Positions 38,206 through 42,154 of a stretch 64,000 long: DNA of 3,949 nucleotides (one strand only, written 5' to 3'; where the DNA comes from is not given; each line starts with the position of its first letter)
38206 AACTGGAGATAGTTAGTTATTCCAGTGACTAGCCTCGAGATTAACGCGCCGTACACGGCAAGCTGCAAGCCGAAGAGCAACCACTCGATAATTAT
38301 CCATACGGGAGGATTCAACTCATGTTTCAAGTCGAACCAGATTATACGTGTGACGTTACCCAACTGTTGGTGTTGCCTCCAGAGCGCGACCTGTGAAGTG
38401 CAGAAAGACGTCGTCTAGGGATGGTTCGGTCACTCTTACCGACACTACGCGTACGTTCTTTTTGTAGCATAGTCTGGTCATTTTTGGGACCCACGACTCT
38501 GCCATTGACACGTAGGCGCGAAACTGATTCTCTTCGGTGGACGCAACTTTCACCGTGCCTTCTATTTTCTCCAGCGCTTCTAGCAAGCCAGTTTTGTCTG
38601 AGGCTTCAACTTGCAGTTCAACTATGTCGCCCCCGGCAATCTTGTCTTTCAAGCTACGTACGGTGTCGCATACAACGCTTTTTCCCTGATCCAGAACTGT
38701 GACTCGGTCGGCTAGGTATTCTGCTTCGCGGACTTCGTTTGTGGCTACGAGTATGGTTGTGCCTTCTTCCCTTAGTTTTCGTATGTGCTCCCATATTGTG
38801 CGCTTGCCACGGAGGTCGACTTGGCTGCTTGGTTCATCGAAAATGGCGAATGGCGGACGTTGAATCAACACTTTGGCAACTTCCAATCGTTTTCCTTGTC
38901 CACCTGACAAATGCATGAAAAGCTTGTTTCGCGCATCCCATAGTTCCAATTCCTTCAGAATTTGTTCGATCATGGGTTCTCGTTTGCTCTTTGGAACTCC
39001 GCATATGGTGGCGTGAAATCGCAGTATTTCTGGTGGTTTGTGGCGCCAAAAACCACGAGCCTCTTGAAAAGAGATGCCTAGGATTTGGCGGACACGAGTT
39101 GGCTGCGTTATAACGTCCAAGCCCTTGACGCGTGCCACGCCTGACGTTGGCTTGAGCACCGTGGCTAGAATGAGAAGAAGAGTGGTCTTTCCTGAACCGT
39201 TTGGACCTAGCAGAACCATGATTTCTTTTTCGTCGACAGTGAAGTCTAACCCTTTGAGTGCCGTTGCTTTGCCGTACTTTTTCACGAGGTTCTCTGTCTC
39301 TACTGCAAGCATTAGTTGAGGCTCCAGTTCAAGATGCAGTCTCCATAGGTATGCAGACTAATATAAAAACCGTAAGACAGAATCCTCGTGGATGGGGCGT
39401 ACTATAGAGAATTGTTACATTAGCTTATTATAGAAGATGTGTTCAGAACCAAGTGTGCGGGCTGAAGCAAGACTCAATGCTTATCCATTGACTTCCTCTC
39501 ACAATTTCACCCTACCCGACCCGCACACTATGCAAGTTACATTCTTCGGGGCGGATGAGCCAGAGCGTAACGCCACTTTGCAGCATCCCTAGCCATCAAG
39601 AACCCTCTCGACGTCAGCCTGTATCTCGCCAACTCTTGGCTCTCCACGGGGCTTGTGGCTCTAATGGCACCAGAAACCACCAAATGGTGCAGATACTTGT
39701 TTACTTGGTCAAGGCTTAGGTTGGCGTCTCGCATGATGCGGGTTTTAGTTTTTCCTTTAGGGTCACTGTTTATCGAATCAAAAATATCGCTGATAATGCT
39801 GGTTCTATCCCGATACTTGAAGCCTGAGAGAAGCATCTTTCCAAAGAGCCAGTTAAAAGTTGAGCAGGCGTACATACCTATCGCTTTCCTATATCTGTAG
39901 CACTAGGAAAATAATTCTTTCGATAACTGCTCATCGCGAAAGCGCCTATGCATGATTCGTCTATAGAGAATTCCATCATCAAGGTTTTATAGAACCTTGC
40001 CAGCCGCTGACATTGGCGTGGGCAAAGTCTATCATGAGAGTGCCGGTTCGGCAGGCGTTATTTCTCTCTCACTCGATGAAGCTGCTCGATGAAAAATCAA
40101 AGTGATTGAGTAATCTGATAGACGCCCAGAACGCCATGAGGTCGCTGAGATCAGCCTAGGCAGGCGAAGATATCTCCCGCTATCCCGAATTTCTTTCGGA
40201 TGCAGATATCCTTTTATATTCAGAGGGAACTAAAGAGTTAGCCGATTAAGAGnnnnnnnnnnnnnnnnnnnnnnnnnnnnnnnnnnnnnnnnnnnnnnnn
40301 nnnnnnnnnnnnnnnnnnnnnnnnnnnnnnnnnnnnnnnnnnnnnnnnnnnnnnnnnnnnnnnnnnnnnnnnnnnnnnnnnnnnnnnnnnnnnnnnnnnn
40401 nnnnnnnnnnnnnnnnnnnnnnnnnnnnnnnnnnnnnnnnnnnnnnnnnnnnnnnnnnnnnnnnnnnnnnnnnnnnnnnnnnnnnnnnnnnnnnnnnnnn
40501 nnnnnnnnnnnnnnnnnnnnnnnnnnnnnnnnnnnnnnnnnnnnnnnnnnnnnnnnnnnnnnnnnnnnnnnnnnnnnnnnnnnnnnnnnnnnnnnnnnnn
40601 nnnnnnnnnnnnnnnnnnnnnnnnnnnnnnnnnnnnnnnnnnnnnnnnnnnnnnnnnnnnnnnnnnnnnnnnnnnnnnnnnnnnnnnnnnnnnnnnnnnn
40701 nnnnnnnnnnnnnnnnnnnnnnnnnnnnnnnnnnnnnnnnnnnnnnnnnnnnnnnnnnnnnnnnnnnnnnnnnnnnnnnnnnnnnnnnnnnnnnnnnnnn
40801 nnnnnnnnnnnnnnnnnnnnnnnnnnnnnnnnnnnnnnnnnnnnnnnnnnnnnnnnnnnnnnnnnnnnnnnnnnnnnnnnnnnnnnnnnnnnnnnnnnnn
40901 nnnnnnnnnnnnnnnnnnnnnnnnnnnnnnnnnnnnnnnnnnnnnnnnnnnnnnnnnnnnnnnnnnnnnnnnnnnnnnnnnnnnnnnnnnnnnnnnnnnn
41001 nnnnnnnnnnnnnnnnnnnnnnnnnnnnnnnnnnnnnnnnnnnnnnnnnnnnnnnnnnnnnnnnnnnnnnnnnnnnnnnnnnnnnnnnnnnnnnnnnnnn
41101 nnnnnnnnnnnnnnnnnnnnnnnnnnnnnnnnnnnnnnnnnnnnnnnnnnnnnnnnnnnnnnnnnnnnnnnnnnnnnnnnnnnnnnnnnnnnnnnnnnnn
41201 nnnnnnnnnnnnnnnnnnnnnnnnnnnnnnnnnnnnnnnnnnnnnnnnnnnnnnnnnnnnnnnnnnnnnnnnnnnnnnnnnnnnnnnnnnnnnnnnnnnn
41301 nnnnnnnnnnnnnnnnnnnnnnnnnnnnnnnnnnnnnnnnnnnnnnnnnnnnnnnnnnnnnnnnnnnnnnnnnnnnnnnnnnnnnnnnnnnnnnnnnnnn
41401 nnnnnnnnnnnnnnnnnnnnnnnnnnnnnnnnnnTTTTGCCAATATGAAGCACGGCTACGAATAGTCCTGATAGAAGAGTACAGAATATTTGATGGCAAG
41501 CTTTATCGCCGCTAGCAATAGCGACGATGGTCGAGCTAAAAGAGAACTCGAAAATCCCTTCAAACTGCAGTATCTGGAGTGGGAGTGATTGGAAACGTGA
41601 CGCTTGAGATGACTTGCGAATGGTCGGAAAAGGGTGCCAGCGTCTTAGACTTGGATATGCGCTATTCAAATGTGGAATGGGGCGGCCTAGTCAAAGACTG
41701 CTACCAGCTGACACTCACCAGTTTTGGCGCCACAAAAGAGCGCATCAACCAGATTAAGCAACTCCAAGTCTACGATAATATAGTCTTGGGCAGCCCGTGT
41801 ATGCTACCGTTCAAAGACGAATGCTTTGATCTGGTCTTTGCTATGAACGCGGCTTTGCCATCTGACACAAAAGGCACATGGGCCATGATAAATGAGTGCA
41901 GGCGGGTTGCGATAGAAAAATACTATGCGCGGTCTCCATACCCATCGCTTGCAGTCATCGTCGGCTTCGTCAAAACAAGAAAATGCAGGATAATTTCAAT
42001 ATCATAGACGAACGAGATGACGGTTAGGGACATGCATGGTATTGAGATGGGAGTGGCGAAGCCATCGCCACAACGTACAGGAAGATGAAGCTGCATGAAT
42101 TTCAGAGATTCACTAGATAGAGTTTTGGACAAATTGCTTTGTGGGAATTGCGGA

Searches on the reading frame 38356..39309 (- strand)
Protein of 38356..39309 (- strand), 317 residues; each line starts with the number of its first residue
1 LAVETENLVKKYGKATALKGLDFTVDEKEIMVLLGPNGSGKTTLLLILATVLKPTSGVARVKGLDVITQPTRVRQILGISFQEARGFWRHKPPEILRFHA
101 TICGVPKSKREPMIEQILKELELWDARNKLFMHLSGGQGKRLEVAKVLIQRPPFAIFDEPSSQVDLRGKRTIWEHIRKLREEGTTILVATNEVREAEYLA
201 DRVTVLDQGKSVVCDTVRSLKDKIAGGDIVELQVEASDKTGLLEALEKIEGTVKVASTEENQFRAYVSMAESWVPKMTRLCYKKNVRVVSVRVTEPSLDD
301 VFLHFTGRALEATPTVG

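Call 96: search_protein_families(library=pfam, proteins=[window:38356-39309:-], max_evalue=0.001)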
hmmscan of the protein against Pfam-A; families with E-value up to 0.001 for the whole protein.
window:38356-39309:- (317 aa): 8 families
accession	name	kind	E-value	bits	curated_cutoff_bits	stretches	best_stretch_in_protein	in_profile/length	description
PF00005.33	ABC_tran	-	5.3e-26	92.3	25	1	18-161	1-136/137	ABC transporter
PF13732.12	DrrA1-3_C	-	2e-07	32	27.4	1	216-304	2-79/81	ATP-binding protein DrrA1-3-like, C-terminal domain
PF13304.12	AAA_21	-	3.2e-05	24.6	27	1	30-52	1-23/304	AAA domain, putative AbiEii toxin, Type IV TA system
PF02463.25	SMC_N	-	4.4e-05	23.5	40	0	27-48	23-44/220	RecF/RecN/SMC N terminal domain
PF13555.12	AAA_29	-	4.9e-05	23.4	27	1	21-56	15-50/61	P-loop containing region of AAA domain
PF13191.12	AAA_16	-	0.00059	20.8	32.6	0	28-96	24-102/167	AAA ATPase domain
PF02702.23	KdpD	-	0.00069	19.5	26.1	0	103-225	37-158/210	Osmosensitive K+ channel His kinase sensor domain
PF13476.12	AAA_23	-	0.00071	20.7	27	0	21-50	15-41/201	AAA domain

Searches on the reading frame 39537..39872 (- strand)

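Call 96: search_protein_families(library=pfam, proteins=[window:39537-39872:-], max_evalue=0.001)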
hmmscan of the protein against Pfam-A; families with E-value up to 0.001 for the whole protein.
window:39537-39872:- (111 aa): 1 family
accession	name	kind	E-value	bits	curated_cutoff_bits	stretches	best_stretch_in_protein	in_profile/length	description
PF14947.12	HTH_45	-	3e-14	53.2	25.5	1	20-96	1-68/77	Winged helix-turn-helix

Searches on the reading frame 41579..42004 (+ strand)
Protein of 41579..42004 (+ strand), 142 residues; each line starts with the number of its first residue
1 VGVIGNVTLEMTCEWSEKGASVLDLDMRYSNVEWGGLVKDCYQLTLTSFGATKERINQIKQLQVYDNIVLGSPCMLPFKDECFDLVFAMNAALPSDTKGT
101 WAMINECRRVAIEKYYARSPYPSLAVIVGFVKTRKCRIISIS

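Call 96: search_protein_families(library=pfam, proteins=[window:41579-42004:+], max_evalue=0.001)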
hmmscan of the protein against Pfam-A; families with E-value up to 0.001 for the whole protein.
window:41579-42004:+ (142 aa): 1 family
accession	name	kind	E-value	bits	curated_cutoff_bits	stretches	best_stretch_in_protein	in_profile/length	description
PF08241.18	Methyltransf_11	-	0.00028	21.9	21.2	1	53-110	28-86/95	Methyltransferase domain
